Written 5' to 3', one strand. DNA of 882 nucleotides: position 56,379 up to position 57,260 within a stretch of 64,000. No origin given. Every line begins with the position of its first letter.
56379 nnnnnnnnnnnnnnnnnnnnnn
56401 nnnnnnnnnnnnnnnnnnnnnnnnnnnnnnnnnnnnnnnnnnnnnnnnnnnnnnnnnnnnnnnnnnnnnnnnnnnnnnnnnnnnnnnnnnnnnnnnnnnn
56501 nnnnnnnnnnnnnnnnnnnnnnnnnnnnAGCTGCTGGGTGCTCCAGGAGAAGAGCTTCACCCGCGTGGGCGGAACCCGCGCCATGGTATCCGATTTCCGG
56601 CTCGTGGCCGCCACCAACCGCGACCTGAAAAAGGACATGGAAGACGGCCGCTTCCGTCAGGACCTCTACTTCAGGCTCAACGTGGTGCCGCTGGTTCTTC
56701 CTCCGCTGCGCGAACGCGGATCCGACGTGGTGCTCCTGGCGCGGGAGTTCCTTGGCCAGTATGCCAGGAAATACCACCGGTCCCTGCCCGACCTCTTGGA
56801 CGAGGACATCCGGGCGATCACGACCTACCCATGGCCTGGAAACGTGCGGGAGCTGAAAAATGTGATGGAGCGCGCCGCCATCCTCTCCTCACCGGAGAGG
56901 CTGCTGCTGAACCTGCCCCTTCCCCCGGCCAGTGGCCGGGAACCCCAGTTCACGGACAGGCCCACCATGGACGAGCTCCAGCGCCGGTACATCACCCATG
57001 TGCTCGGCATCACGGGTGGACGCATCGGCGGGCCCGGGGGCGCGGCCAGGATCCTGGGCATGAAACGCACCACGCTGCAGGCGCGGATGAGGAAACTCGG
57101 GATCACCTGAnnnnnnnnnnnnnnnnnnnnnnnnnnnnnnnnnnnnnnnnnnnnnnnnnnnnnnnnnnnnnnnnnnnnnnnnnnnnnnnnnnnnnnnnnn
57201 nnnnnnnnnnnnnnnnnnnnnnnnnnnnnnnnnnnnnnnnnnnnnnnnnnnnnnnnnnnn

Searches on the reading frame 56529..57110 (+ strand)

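Call 35: search_protein_families(library=pfam, proteins=[window:56529-57110:+], max_evalue=0.00001)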
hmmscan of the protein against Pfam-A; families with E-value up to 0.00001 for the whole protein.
window:56529-57110:+ (193 aa): 2 families
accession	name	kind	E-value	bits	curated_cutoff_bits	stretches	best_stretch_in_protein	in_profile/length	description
PF25601.1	AAA_lid_14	-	2.6e-19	69.3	27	1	61-125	1-65/87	AAA+ ATPase lid domain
PF00158.32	Sigma54_activat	-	1.9e-15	57.4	20.2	1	4-55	116-167/168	Sigma-54 interaction domain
